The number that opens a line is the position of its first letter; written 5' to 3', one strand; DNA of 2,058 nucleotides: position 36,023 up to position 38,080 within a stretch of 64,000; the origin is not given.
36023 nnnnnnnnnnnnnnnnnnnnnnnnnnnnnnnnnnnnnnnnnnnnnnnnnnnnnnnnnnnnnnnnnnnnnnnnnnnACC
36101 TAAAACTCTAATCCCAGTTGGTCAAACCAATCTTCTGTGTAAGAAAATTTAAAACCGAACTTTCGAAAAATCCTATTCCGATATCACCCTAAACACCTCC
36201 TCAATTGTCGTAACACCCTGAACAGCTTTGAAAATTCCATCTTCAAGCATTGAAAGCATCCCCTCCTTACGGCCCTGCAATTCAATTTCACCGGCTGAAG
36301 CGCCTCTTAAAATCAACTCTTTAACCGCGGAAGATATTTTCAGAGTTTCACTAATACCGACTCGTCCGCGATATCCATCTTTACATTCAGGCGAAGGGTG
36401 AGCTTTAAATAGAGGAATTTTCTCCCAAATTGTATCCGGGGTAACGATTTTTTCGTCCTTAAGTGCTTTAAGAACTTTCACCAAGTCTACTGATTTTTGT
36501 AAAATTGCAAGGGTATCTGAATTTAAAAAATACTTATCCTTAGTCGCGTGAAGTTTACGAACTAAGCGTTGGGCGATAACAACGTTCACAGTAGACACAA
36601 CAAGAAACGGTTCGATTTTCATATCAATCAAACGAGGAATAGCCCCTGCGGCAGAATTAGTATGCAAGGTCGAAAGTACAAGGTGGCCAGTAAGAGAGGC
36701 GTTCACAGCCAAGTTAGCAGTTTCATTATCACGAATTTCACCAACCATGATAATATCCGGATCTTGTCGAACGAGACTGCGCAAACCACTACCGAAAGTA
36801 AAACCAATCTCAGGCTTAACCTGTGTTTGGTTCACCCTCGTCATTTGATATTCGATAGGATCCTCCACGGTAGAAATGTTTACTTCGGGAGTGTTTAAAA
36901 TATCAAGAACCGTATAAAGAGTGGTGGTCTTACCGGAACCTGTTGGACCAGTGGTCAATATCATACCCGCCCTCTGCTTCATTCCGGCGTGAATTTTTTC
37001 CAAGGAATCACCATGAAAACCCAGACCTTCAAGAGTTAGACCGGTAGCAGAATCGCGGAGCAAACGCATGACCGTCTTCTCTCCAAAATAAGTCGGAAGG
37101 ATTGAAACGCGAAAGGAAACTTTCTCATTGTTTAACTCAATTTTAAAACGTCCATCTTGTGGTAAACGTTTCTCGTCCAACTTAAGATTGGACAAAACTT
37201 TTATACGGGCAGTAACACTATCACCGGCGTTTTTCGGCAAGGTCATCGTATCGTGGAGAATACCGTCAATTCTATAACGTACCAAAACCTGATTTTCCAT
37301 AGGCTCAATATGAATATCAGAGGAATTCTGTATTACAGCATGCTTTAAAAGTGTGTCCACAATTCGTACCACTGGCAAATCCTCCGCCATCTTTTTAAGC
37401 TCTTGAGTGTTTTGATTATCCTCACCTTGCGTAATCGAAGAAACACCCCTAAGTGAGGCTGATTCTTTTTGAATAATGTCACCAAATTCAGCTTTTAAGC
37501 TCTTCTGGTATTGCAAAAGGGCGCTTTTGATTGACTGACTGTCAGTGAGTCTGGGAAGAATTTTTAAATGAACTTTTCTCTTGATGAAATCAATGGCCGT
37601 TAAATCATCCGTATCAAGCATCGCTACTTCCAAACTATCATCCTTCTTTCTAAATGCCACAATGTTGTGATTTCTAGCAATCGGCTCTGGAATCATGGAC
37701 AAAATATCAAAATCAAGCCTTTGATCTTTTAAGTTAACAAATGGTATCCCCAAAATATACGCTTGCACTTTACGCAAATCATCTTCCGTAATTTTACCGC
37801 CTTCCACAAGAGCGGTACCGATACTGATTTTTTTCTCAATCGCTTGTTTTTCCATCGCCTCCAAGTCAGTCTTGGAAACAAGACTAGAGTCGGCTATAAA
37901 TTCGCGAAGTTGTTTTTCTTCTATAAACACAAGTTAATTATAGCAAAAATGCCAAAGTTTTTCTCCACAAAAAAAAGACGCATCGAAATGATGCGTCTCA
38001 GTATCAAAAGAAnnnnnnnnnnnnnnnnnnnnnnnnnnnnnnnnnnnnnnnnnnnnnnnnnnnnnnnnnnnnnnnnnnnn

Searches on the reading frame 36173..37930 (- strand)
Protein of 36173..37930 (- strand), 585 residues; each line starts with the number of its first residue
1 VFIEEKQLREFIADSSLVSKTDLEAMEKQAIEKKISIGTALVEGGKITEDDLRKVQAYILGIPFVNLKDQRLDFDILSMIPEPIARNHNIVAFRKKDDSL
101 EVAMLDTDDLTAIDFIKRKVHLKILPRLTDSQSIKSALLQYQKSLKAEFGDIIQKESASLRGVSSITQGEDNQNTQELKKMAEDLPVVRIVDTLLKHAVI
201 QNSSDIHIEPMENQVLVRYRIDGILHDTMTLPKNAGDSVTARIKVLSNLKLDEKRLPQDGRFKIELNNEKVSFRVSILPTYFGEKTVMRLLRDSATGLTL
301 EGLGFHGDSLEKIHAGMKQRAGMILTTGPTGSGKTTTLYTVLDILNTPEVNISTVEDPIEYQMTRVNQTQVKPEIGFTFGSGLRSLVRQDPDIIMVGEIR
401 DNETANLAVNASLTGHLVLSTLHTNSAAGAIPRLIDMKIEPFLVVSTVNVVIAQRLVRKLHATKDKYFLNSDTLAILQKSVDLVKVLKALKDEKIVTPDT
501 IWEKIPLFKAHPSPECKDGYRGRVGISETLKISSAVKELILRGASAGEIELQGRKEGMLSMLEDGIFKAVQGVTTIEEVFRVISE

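Call 29: search_protein_families(library=pfam, proteins=[window:36173-37930:-], max_evalue=0.01)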
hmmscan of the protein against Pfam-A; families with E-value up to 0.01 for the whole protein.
window:36173-37930:- (585 aa): 3 families
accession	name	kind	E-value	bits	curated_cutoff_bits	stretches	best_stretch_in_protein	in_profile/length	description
PF00437.27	T2SSE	-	2.6e-120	401.9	24.9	1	182-581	3-370/370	Type II/IV secretion system protein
PF05157.20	MshEN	-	2.6e-12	47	23.1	1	60-146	1-88/90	MshEN domain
PF13401.12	AAA_22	-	0.0024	18.6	27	1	319-351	3-33/130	AAA domain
